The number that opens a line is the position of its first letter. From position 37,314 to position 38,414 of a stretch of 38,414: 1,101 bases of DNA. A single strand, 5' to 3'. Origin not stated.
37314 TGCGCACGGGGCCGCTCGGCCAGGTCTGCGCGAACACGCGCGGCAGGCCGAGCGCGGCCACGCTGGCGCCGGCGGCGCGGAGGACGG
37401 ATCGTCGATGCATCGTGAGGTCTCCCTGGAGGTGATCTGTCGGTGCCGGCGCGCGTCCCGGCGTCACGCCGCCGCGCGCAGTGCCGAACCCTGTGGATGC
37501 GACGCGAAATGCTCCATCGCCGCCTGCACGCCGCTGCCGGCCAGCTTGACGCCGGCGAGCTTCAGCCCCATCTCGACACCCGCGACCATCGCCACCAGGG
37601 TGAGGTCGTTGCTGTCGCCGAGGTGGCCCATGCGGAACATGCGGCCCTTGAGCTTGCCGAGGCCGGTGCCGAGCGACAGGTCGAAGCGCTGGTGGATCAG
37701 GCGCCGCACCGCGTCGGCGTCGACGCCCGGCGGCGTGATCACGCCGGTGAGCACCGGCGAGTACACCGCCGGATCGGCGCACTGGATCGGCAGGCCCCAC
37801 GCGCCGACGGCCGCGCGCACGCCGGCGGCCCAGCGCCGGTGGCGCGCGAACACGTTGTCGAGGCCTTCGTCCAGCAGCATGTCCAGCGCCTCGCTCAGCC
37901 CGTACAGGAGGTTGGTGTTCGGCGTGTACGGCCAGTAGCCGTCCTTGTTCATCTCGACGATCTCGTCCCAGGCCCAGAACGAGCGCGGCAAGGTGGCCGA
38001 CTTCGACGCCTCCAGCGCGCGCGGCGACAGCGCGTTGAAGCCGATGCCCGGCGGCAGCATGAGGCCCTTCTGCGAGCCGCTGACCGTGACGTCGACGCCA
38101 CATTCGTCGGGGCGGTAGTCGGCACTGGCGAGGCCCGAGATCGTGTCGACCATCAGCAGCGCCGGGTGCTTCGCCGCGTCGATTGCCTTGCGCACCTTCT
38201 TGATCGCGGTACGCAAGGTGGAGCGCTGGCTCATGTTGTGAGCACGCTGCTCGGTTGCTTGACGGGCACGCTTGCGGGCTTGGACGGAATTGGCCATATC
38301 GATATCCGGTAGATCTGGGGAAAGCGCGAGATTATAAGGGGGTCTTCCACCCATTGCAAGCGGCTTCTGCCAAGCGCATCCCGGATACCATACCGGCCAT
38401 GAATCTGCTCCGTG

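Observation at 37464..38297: In-frame chimera: rpsT promoter and first ~40 codons fused to the C-terminal two-thirds of a class-V aminotransferase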

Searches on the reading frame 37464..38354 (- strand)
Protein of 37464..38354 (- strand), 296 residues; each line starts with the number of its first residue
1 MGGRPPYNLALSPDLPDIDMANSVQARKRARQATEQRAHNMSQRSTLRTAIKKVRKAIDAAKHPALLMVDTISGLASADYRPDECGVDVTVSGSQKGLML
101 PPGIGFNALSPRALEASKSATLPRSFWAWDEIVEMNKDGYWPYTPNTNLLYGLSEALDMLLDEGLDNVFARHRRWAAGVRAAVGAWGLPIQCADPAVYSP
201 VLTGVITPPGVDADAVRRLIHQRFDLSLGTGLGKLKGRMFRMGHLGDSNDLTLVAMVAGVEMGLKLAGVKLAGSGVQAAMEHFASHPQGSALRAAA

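Call 4: search_protein_families(library=pfam, proteins=[window:37464-38297:-], max_evalue=1)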
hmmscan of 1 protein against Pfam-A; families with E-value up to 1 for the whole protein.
window:37464-38297:- (277 aa): 2 families
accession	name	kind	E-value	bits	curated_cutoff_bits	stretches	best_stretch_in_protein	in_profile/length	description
PF01649.23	Ribosomal_S20p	-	8.5e-11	42.8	29.5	1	2-43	1-42/83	Ribosomal protein S20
PF00266.25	Aminotran_5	-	1.2e-07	31.5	21.5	1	31-158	154-285/371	Aminotransferase class-V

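Call 5: search_protein_families(library=ncbifam, proteins=[window:37464-38297:-], max_evalue=1)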
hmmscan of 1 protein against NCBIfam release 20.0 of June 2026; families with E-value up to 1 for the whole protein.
window:37464-38297:- (277 aa): 8 families
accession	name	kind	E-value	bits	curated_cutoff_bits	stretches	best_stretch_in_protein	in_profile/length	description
NF045640.1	AspGlyoxATaseBhcA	equivalog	6.1e-81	272.3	650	1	26-268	145-388/395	L-aspartate--glyoxylate aminotransferase BhcA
NF046070.1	PyrdoxPyrvTramin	equivalog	2.6e-33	115.4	600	1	41-232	156-350/369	pyridoxamine--pyruvate transaminase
TIGR03301.1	PhnW-AepZ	equivalog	5.3e-16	58.9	360.8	1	42-230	152-340/355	2-aminoethylphosphonate aminotransferase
NF010006.0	PRK13479.1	equivalog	7.4e-13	48.3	296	1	41-250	157-366/369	2-aminoethylphosphonate--pyruvate transaminase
TIGR00029.2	S20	equivalog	1.1e-11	45.1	33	1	1-43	1-43/84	30S ribosomal protein S20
TIGR02326.1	transamin_PhnW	equivalog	3.2e-11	43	400.8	1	42-244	156-359/363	2-aminoethylphosphonate--pyruvate transaminase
TIGR04343.1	egtE_PLP_lyase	equivalog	7.6e-05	21.7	400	1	41-201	171-323/370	ergothioneine biosynthesis PLP-dependent enzyme EgtE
NF009923.0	PRK13384.1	equivalog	0.025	14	507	1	9-99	152-242/327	porphobilinogen synthase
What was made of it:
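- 38197..38297 (-): rpsT codons 1-34, the bS20-specific part of the ORF. Pfam and NCBIfam S20 matches (calls 4, 5).
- On Ribosomal protein bS20 (Pfam PF01649 / TIGR00029): Only profile positions 1-42 of 83 are matched (calls 4, 5).
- On Class-V aminotransferase (PF00266), AGXT/SGAT type: Only profile positions from about 145/154 onward are present (calls 4, 5).
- On BhcA L-aspartate-glyoxylate aminotransferase (NF045640): The fragment scores 272 bits (call 5).
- Checked: NCBIfam S20 matches residues 1-43 of 84 (calls 4, 5). Aminotransferase part: Aminotran_5 and the BhcA-like model match residues 26-268, which is profile positions 145-388 of 395 (calls 4, 5).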

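Call 6: find_encoding_contigs(protein=window:37464-38297:-, flank=10000, max_places=10)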
Protein window:37464-38297:- (277 aa): no gene with exactly this product is on record in the collection.

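Call 8: find_encoding_contigs(protein=window:37464-38354:-, flank=10000, max_places=10)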
Protein window:37464-38354:- (296 aa): no gene with exactly this product is on record in the collection.

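Call 12: find_homologous_proteins(query=window:37464-38297:-)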
Query window:37464-38297:- (277 aa): 8000 proteins with E <= 0.001 among 8000 candidates; the best 120 are listed.
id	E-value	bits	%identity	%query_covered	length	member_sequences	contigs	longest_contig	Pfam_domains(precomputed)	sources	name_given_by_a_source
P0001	2.2e-166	570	100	92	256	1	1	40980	PF00266.26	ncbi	-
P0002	1.1e-155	535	90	97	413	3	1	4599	PF00266.26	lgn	-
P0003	8.3e-151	519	87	97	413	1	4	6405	PF00266.26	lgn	-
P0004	4.2e-150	517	87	97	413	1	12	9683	PF00266.26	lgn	-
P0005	5.5e-144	497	83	99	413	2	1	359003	PF00266.26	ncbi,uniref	ncbi:aminotransferase class V-fold PLP-dependent enzyme [Aquincola sp. MAHUQ-54]|uniref:Aminotransfe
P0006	4.3e-142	490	83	97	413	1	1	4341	PF00266.26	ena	-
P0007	8.5e-142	489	84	93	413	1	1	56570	PF00266.26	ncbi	ncbi:MAG: aminotransferase class V-fold PLP-dependent enzyme [Pseudomonadota bacterium]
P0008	3.8e-141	487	83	97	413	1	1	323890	PF00266.26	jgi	jgi:alanine-glyoxylate transaminase / serine-glyoxylate transaminase / serine-pyruvate transaminase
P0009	3.8e-141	487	83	97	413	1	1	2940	PF00266.26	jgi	jgi:alanine-glyoxylate transaminase / serine-glyoxylate transaminase / serine-pyruvate transaminase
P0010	7.0e-141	486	83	93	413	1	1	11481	PF00266.26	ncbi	ncbi:MAG TPA: aminotransferase class V-fold PLP-dependent enzyme [Burkholderiaceae bacterium]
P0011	7.6e-141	486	82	97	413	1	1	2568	PF00266.26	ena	-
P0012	1.7e-140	485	83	93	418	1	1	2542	PF00266.26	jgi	jgi:alanine-glyoxylate transaminase/serine-glyoxylate transaminase/serine-pyruvate transaminase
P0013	2.1e-140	485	81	97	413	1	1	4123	PF00266.26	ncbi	-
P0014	2.4e-140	485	81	96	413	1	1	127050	PF00266.26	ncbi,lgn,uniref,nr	ncbi:alanine--glyoxylate aminotransferase family protein [Acidovorax sp. A1169]|uniref:pyridoxal-pho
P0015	2.9e-140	484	83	93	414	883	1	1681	PF00266.26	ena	-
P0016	2.9e-140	484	83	97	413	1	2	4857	PF00266.26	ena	-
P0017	3.2e-140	484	83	93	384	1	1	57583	PF00266.26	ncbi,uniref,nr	ncbi:alanine-glyoxylate transaminase/serine-glyoxylate transaminase/serine-pyruvate transaminase [Ac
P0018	3.4e-140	484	82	96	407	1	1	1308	PF00266.26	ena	-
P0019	3.7e-140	484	83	93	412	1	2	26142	PF00266.26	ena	-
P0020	4.3e-140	484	82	96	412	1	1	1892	PF00266.26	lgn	-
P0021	4.4e-140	484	83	96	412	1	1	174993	PF00266.26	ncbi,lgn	ncbi:pyridoxal-phosphate-dependent aminotransferase family protein [Sphingomonas sp. NCPPB 2930]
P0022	4.8e-140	484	83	93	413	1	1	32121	PF00266.26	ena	-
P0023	6.5e-140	483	83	96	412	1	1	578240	PF00266.26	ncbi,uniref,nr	ncbi:alanine--glyoxylate aminotransferase family protein [Xylophilus sp. Leaf220]|uniref:pyridoxal-p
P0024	8.2e-140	483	86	90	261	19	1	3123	PF00266.26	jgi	-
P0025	9.4e-140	483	83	93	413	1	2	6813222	PF00266.26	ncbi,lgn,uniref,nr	ncbi:alanine--glyoxylate aminotransferase family protein [Acidovorax sp. Root219]|uniref:pyridoxal-p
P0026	9.4e-140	483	83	93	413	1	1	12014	PF00266.26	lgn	-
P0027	1.0e-139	483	82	97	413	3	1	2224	PF00266.26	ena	-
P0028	1.1e-139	482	84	93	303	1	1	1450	PF00266.26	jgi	jgi:alanine-glyoxylate transaminase/serine-glyoxylate transaminase/serine-pyruvate transaminase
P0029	1.3e-139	482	81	96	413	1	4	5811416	PF00266.26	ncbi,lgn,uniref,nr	ncbi:alanine--glyoxylate aminotransferase family protein [Acidovorax sp. Leaf78]|uniref:pyridoxal-ph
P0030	1.3e-139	482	83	94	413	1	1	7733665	PF00266.26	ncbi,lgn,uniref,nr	ncbi:alanine-glyoxylate transaminase / serine-glyoxylate transaminase / serine-pyruvate transaminase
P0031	1.4e-139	482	83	97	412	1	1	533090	PF00266.26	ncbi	-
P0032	2.0e-139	482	82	93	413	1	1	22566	PF00266.26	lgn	-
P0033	2.7e-139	481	80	97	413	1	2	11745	PF00266.26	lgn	-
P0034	2.8e-139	481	82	96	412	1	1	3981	PF00266.26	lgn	-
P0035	3.0e-139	481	83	92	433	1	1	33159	PF00266.26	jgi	jgi:alanine-glyoxylate transaminase/serine-glyoxylate transaminase/serine-pyruvate transaminase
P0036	3.0e-139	481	81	97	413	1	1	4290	PF00266.26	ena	-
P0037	3.1e-139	481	82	96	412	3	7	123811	PF00266.26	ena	-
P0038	3.6e-139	481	80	97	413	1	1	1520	PF00266.26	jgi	jgi:alanine-glyoxylate transaminase/serine-glyoxylate transaminase/serine-pyruvate transaminase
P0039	4.2e-139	481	92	84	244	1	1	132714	PF00266.26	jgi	jgi:alanine-glyoxylate transaminase/serine-glyoxylate transaminase/serine-pyruvate transaminase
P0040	4.5e-139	480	91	84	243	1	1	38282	PF00266.26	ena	-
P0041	4.7e-139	480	82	97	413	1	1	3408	PF00266.26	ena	-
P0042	5.0e-139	480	85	93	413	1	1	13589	PF00266.26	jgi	jgi:alanine-glyoxylate transaminase/serine-glyoxylate transaminase/serine-pyruvate transaminase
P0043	6.8e-139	480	80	97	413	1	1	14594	PF00266.26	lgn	-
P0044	6.8e-139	480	80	97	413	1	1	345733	PF00266.26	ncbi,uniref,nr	ncbi:pyridoxal-phosphate-dependent aminotransferase family protein [Variovorax fucosicus]|uniref:pyr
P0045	6.9e-139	480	80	96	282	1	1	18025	PF00266.26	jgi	jgi:alanine-glyoxylate transaminase/serine-glyoxylate transaminase/serine-pyruvate transaminase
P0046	7.5e-139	480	78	100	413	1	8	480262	PF00266.26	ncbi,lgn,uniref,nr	ncbi:serine--glyoxylate aminotransferase [Roseateles aquatilis]|uniref:Serine--glyoxylate aminotrans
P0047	7.8e-139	480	82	97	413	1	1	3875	PF00266.26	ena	-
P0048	9.9e-139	479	82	93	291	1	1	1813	PF00266.26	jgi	jgi:alanine-glyoxylate transaminase/serine-glyoxylate transaminase/serine-pyruvate transaminase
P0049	1.2e-138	479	82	95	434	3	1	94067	PF00266.26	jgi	jgi:alanine-glyoxylate transaminase/serine-glyoxylate transaminase/serine-pyruvate transaminase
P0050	1.4e-138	479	82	95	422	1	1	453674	PF00266.26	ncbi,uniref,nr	ncbi:pyridoxal-phosphate-dependent aminotransferase family protein [Aquabacterium humicola]|uniref:p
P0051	1.8e-138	478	80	97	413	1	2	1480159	PF00266.26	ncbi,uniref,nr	ncbi:aminotransferase class V-fold PLP-dependent enzyme [Variovorax sp. J22G21]|uniref:pyridoxal-pho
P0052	1.9e-138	478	85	93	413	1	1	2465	PF00266.26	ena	-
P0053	2.1e-138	478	83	93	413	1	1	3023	PF00266.26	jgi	jgi:alanine-glyoxylate transaminase / serine-glyoxylate transaminase / serine-pyruvate transaminase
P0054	3.2e-138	478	81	97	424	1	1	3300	PF00266.26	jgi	jgi:alanine-glyoxylate transaminase/serine-glyoxylate transaminase/serine-pyruvate transaminase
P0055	3.6e-138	478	81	97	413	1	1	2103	PF00266.26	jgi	jgi:alanine-glyoxylate transaminase / serine-glyoxylate transaminase / serine-pyruvate transaminase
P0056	3.6e-138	477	81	93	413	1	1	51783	PF00266.26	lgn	-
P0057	4.4e-138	477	79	99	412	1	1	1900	PF00266.26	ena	-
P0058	4.7e-138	477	79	100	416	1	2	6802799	PF00266.26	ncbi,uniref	ncbi:pyridoxal-phosphate-dependent aminotransferase family protein [Roseateles sp. L2-2]|uniref:pyri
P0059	5.9e-138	477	81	93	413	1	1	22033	PF00266.26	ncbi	-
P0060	6.5e-138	477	79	99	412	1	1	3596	PF00266.26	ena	-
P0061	8.2e-138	476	80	97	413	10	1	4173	PF00266.26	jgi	jgi:alanine-glyoxylate transaminase/serine-glyoxylate transaminase/serine-pyruvate transaminase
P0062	1.0e-137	476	80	97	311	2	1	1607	PF00266.26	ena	-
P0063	1.2e-137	476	79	99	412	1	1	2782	PF00266.26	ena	-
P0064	1.7e-137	475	81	93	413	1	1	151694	PF00266.26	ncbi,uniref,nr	ncbi:serine--glyoxylate aminotransferase [Acidovorax sp. SRB_14]|uniref:pyridoxal-phosphate-dependen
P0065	1.9e-137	475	82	97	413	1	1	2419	PF00266.26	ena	-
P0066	1.9e-137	475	78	100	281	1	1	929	PF00266.26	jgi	jgi:alanine-glyoxylate transaminase/serine-glyoxylate transaminase/serine-pyruvate transaminase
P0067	2.6e-137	475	79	100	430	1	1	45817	PF00266.26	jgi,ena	-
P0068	2.6e-137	475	80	97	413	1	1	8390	PF00266.26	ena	-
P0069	2.7e-137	475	83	90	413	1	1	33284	PF00266.26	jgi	jgi:alanine-glyoxylate transaminase / serine-glyoxylate transaminase / serine-pyruvate transaminase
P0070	3.1e-137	474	83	93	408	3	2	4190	PF00266.26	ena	-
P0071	3.1e-137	474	79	97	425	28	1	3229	PF00266.26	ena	-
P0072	3.4e-137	474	80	96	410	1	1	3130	PF00266.26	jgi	-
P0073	3.7e-137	474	83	93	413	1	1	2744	PF00266.26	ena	-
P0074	3.9e-137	474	83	93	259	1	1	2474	PF00266.26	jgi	-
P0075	4.0e-137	474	80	100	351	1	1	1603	PF00266.26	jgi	jgi:alanine-glyoxylate transaminase/serine-glyoxylate transaminase/serine-pyruvate transaminase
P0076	5.2e-137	474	82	93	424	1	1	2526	PF00266.26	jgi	jgi:alanine-glyoxylate transaminase / serine-glyoxylate transaminase / serine-pyruvate transaminase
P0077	6.5e-137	473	79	97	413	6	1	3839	PF00266.26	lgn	-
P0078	6.9e-137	473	80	96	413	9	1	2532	PF00266.26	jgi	jgi:alanine-glyoxylate transaminase/serine-glyoxylate transaminase/serine-pyruvate transaminase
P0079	7.0e-137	473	78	100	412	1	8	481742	PF00266.26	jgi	jgi:alanine-glyoxylate transaminase/serine-glyoxylate transaminase/serine-pyruvate transaminase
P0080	8.3e-137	473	78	97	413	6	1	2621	PF00266.26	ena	-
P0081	8.4e-137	473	79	99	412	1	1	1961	PF00266.26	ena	-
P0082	8.5e-137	473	82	93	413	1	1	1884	PF00266.26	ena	-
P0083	8.7e-137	473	78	99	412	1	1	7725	PF00266.26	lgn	-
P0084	1.0e-136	473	88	84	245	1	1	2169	PF00266.26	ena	-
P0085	1.1e-136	473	80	97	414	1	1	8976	PF00266.26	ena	-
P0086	1.1e-136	473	78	97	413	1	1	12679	PF00266.26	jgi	jgi:alanine-glyoxylate transaminase/serine-glyoxylate transaminase/serine-pyruvate transaminase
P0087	1.2e-136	472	89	81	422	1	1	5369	PF00266.26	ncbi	-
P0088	1.3e-136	472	80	97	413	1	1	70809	PF00266.26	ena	-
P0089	1.3e-136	472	76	100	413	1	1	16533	PF00266.26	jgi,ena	-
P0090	1.4e-136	472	80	100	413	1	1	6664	PF00266.26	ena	-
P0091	1.4e-136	472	80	100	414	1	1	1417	PF00266.26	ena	-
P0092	1.5e-136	472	80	97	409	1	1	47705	PF00266.26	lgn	-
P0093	1.5e-136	472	79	97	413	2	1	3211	PF00266.26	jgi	jgi:alanine-glyoxylate transaminase / serine-glyoxylate transaminase / serine-pyruvate transaminase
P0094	1.6e-136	472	78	100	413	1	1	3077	PF00266.26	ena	-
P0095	1.6e-136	472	80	95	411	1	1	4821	PF00266.26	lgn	-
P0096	1.8e-136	472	81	95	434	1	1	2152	PF00266.26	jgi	-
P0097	1.9e-136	472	80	97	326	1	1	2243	PF00266.26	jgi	jgi:alanine-glyoxylate transaminase / serine-glyoxylate transaminase / serine-pyruvate transaminase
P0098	2.1e-136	472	77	99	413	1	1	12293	PF00266.26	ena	-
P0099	2.1e-136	472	81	95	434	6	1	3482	PF00266.26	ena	-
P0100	2.2e-136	472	78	100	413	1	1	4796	PF00266.26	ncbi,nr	ncbi:MAG: aminotransferase class V-fold PLP-dependent enzyme [Burkholderiaceae bacterium]|nr:aminotr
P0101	2.2e-136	472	79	100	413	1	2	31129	PF00266.26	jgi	jgi:alanine-glyoxylate transaminase / serine-glyoxylate transaminase / serine-pyruvate transaminase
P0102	2.3e-136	472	79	100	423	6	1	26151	PF00266.26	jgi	jgi:alanine-glyoxylate transaminase/serine-glyoxylate transaminase/serine-pyruvate transaminase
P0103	2.5e-136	471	82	93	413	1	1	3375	PF00266.26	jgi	jgi:alanine-glyoxylate transaminase/serine-glyoxylate transaminase/serine-pyruvate transaminase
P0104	2.6e-136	471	83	93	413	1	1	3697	PF00266.26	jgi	jgi:alanine-glyoxylate transaminase/serine-glyoxylate transaminase/serine-pyruvate transaminase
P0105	2.7e-136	471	82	91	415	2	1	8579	PF00266.26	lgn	-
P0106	2.8e-136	471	78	100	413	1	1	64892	PF00266.26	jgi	jgi:alanine-glyoxylate transaminase/serine-glyoxylate transaminase/serine-pyruvate transaminase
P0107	2.8e-136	471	78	100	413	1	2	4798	PF00266.26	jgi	jgi:alanine-glyoxylate transaminase/serine-glyoxylate transaminase/serine-pyruvate transaminase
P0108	2.9e-136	471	80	97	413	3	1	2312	PF00266.26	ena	-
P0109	3.2e-136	471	78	100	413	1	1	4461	PF00266.26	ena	-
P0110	3.6e-136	471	77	100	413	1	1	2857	PF00266.26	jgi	-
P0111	3.6e-136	471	77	100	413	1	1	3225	PF00266.26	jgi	-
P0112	3.7e-136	471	84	90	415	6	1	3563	PF00266.26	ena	-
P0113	4.1e-136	471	77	100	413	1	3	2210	PF00266.26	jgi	-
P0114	4.4e-136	471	86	89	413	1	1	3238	PF00266.26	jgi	jgi:alanine-glyoxylate transaminase/serine-glyoxylate transaminase/serine-pyruvate transaminase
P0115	4.4e-136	471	77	100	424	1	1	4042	PF00266.26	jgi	jgi:alanine-glyoxylate transaminase/serine-glyoxylate transaminase/serine-pyruvate transaminase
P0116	4.5e-136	471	79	96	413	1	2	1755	PF00266.26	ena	-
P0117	4.9e-136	471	80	96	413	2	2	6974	PF00266.26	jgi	-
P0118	4.9e-136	471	79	96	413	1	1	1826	PF00266.26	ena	-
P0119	5.3e-136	470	81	93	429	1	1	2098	PF00266.26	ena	-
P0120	5.6e-136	470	79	100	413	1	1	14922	PF00266.26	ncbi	-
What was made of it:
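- The aminotransferase is closest to Aquincola, Roseateles and Acidovorax (call 12).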

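Call 15: find_encoding_contigs(protein=P0001, flank=10000, max_places=10)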
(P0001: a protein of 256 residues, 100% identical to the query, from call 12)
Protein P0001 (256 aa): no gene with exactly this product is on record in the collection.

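Call 16: list_cluster_members(proteins=[P0001, P0002])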
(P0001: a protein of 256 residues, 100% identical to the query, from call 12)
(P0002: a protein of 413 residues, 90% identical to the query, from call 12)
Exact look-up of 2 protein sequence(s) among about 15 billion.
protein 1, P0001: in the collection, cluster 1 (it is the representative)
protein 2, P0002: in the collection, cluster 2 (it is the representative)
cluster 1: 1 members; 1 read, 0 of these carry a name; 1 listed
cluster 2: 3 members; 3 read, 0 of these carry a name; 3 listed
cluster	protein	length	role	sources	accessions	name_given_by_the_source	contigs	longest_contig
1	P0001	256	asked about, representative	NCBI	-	-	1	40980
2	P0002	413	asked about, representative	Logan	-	-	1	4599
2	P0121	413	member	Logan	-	-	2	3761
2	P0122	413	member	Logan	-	-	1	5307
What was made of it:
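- On Inter-genome assembly chimera: The protein crossing the junction is a singleton cluster (call 16).
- The only protein crossing it is a one-member cluster from one contig (call 16).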

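Call 18: find_encoding_contigs(protein=P0122, flank=10000, max_places=5)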
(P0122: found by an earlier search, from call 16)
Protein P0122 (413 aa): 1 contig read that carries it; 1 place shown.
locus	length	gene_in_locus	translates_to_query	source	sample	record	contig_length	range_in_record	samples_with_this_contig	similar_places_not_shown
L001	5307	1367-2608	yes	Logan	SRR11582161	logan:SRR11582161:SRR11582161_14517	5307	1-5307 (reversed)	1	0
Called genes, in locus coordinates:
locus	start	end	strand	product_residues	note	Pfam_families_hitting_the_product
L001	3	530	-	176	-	?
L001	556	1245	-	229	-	PF00392:GntR, PF07729:FCD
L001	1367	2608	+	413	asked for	PF00266:Aminotran_5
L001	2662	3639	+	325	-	PF03401:TctC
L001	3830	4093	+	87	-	-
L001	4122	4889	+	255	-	PF03588:Leu_Phe_trans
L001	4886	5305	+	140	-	?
